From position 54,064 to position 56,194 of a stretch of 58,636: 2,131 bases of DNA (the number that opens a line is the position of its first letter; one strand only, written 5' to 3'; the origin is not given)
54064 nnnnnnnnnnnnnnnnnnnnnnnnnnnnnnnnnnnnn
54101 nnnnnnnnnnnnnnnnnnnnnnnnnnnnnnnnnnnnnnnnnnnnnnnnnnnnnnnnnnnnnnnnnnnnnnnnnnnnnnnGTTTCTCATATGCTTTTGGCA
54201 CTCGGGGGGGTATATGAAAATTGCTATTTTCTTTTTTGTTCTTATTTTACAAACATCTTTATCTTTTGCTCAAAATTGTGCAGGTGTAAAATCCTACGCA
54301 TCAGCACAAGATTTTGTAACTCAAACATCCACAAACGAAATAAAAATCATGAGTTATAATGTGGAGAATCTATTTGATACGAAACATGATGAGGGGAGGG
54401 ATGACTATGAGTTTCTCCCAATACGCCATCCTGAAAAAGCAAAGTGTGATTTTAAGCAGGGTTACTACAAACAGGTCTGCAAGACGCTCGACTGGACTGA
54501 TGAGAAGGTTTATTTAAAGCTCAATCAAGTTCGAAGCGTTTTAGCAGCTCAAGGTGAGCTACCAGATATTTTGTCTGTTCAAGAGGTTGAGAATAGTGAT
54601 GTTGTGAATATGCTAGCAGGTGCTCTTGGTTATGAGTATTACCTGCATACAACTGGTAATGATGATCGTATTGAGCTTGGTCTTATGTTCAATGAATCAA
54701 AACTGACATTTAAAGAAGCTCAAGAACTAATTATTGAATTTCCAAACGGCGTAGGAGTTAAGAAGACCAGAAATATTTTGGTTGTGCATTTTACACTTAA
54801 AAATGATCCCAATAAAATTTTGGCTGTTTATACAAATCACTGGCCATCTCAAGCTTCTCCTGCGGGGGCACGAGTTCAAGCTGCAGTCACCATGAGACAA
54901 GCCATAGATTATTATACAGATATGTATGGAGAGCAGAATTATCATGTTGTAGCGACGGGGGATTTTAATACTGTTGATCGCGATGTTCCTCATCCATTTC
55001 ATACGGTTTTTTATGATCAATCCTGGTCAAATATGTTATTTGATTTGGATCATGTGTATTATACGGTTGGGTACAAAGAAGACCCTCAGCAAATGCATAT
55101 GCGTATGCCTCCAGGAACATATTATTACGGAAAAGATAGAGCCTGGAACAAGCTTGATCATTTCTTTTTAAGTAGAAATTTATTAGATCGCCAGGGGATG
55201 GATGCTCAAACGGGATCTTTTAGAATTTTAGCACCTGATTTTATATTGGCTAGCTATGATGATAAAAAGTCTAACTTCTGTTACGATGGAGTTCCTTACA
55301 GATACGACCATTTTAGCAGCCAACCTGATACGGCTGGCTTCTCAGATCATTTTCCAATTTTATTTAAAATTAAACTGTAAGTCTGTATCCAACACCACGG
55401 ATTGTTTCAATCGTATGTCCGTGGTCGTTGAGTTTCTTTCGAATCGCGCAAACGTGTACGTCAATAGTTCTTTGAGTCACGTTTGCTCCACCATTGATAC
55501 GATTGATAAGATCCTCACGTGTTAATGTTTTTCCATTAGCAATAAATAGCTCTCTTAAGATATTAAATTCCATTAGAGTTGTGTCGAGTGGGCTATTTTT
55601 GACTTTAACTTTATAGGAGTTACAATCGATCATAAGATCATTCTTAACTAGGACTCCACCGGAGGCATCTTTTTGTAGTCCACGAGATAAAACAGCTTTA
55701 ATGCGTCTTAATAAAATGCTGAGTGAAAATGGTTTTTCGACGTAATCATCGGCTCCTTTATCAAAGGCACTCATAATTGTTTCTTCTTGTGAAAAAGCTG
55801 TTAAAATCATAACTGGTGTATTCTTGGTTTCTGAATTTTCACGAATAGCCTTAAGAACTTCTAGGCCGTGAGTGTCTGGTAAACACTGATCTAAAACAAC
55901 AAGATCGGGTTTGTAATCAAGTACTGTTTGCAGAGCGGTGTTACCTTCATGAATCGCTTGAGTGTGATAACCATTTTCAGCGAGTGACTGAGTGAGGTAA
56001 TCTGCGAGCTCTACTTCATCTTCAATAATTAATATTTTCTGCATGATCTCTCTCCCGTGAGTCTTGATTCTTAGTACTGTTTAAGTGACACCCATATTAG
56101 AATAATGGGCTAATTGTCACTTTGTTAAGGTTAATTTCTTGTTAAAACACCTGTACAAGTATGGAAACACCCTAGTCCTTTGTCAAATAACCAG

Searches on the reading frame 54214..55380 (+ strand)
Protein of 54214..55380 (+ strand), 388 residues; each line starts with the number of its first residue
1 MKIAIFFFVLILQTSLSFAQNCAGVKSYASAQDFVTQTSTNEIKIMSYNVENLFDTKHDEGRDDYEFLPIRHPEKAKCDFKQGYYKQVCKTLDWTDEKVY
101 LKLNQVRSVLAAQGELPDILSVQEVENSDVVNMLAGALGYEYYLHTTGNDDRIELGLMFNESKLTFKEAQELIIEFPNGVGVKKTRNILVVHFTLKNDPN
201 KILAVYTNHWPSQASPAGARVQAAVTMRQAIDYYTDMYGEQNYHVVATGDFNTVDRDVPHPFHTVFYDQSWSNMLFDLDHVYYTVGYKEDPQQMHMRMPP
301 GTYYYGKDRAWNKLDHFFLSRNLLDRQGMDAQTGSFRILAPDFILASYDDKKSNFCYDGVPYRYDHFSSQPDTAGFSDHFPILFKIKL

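Call 66: search_protein_families(library=pfam, proteins=[window:54214-55380:+], max_evalue=0.001)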
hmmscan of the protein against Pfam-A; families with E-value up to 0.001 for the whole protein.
window:54214-55380:+ (388 aa): 2 families
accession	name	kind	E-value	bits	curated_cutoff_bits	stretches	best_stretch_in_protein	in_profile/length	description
PF19580.5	Exo_endo_phos_3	-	3.1e-24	86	27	1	45-386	2-309/311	Endonuclease/Exonuclease/phosphatase family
PF03372.29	Exo_endo_phos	-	4.7e-08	33.5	24.5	1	102-323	18-206/225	Endonuclease/Exonuclease/phosphatase family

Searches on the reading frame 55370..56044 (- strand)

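Call 66: search_protein_families(library=pfam, proteins=[window:55370-56044:-], max_evalue=0.001)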
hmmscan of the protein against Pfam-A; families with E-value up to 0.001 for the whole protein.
window:55370-56044:- (224 aa): 2 families
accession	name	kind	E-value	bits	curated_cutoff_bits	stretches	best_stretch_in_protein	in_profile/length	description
PF00072.30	Response_reg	-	2.7e-26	92.4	30.2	1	4-115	1-110/111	Response regulator receiver domain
PF00486.34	Trans_reg_C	-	4.8e-18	65.4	26.2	1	152-222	3-77/77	Transcriptional regulatory protein, C terminal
